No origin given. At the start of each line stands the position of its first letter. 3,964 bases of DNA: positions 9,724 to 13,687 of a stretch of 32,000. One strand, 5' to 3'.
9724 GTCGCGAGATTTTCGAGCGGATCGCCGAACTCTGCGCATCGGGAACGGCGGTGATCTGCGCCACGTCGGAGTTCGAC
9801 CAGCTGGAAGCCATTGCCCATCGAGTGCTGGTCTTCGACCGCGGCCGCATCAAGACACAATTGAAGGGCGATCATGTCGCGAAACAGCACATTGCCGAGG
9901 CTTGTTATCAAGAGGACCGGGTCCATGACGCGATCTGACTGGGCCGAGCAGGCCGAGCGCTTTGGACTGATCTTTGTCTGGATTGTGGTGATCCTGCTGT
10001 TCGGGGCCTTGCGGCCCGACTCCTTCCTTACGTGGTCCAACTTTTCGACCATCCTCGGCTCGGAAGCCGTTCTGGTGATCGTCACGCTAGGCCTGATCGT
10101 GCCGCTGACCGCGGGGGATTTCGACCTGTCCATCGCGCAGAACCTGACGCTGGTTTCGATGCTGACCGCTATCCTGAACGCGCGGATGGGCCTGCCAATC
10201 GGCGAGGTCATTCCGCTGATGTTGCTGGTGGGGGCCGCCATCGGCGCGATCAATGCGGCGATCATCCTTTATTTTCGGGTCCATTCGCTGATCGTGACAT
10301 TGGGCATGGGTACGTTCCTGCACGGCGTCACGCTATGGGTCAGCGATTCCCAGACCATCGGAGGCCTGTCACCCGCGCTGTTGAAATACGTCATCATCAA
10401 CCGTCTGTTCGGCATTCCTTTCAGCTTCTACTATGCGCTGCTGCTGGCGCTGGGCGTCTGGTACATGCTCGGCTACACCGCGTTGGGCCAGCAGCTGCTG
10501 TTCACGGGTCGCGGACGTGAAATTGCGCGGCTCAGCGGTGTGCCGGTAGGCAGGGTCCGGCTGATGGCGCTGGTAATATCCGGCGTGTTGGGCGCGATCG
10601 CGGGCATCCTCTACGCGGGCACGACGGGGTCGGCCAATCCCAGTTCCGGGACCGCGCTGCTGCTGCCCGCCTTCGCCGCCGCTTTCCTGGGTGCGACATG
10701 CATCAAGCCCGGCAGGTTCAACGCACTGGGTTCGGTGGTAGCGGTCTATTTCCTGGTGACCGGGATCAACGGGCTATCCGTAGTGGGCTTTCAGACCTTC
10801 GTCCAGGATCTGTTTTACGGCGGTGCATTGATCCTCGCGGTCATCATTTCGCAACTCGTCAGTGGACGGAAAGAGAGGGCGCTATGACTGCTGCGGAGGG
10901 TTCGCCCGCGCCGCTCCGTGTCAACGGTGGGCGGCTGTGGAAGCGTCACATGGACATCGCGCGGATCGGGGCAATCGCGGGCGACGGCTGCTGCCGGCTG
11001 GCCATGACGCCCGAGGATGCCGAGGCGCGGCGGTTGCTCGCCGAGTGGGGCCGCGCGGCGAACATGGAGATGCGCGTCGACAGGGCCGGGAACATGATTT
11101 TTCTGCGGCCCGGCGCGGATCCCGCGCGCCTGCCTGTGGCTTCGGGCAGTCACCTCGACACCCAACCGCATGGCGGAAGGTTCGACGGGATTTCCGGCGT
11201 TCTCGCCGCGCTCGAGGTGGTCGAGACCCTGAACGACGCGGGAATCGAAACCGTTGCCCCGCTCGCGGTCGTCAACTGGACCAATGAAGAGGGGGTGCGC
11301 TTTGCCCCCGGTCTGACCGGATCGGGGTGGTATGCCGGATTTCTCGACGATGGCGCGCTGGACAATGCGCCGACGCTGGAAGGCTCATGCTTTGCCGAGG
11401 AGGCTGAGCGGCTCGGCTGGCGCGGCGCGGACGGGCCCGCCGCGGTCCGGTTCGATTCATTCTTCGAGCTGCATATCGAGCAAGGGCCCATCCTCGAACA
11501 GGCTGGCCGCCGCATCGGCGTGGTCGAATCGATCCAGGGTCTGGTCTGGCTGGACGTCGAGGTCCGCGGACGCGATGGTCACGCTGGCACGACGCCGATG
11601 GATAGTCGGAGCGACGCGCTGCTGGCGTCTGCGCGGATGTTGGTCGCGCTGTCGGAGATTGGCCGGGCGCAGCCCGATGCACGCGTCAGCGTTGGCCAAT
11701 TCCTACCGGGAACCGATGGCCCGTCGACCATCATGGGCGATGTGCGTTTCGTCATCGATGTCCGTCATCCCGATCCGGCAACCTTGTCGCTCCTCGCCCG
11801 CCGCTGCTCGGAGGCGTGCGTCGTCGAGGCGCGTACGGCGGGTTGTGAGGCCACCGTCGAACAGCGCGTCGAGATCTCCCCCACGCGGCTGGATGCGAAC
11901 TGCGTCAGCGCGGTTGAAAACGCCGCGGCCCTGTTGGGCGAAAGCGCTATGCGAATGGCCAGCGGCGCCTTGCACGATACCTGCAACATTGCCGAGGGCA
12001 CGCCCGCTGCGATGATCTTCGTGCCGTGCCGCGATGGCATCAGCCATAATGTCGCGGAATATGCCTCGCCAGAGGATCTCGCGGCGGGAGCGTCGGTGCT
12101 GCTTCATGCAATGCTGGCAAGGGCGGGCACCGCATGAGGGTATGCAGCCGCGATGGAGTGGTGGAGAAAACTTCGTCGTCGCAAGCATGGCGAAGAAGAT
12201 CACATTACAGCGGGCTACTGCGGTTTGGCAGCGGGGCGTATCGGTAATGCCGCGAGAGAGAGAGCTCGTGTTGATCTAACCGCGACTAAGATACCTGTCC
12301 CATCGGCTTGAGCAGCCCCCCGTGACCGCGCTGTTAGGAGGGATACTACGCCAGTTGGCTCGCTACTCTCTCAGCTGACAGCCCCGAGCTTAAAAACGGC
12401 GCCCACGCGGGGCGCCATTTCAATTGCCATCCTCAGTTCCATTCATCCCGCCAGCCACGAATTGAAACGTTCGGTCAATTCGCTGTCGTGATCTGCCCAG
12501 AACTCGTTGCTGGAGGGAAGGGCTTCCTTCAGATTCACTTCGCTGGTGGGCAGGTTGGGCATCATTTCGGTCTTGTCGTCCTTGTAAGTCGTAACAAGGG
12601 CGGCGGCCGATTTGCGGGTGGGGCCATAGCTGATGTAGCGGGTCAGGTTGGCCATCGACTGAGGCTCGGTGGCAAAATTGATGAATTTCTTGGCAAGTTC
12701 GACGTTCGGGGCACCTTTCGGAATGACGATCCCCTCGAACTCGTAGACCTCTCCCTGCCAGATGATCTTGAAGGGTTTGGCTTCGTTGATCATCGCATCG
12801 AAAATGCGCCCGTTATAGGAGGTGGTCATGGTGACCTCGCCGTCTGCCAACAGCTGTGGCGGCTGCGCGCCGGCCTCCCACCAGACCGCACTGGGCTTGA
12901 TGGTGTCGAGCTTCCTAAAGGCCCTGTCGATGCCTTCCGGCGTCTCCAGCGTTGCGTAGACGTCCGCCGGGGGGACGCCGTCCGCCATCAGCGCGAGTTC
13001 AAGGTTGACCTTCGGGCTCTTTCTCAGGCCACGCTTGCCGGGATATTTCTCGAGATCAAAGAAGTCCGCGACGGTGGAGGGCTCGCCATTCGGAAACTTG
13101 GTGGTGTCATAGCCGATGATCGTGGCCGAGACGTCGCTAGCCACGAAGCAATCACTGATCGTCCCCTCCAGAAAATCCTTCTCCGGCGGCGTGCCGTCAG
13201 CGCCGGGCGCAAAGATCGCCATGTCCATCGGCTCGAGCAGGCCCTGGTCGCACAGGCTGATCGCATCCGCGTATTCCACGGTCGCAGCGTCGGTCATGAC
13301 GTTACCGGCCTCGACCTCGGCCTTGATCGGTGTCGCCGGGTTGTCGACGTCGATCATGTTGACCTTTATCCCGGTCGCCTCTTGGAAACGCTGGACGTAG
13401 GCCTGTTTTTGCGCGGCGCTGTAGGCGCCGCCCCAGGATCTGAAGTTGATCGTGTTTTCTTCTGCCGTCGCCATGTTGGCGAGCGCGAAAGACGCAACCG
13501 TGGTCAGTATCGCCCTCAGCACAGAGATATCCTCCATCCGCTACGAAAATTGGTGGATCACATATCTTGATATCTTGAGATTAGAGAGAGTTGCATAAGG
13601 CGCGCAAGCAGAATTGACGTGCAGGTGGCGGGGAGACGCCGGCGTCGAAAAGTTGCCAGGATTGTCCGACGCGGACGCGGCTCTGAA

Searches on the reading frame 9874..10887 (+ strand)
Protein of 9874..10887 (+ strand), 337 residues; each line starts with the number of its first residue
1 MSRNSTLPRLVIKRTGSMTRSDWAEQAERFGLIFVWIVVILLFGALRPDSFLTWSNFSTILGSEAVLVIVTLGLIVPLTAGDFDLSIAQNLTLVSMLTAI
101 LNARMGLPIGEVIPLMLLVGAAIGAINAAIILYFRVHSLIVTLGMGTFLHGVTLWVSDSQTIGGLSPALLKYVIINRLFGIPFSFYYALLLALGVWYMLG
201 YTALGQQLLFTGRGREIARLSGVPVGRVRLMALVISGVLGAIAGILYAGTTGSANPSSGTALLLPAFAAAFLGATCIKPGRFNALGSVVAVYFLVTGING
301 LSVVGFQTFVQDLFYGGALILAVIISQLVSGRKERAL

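Call 78: search_protein_families(library=pfam, proteins=[window:9874-10887:+], max_evalue=0.00001)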
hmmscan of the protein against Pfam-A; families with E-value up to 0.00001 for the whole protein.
window:9874-10887:+ (337 aa): 1 family
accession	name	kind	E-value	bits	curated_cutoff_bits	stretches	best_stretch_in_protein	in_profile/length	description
PF02653.21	BPD_transp_2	-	3.8e-28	98.8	26.8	1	58-323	3-269/269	Branched-chain amino acid transport system / permease component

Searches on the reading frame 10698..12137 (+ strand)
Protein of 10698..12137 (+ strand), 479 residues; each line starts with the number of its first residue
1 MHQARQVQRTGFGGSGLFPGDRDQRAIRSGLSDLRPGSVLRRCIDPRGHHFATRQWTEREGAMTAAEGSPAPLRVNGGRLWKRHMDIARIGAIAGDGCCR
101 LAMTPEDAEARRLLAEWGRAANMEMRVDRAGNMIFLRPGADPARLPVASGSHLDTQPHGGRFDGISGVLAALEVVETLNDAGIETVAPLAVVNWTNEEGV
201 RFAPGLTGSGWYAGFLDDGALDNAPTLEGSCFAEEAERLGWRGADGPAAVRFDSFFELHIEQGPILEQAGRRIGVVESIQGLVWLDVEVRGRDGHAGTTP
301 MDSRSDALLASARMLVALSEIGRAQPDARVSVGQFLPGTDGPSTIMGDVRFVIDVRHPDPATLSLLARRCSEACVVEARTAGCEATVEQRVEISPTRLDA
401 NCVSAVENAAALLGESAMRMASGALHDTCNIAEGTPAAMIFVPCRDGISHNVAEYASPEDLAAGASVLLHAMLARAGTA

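Call 78: search_protein_families(library=pfam, proteins=[window:10698-12137:+], max_evalue=0.00001)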
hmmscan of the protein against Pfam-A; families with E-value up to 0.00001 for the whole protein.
window:10698-12137:+ (479 aa): 1 family
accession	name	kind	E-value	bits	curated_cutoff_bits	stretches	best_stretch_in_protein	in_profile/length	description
PF01546.33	Peptidase_M20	-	8.5e-28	98.1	24.6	1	150-472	3-204/206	Peptidase family M20/M25/M40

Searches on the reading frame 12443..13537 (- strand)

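Call 79: search_protein_families(library=pfam, proteins=[window:12443-13537:-], max_evalue=0.00001)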
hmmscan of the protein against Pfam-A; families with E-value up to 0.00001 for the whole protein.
window:12443-13537:- (364 aa): 2 families
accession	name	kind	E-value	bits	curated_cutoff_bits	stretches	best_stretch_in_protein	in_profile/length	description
PF13416.11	SBP_bac_8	-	1.1e-51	176.8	27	1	46-322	1-275/279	Bacterial extracellular solute-binding protein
PF01547.30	SBP_bac_1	-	5.9e-14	53.2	26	1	42-295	6-306/307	Bacterial extracellular solute-binding protein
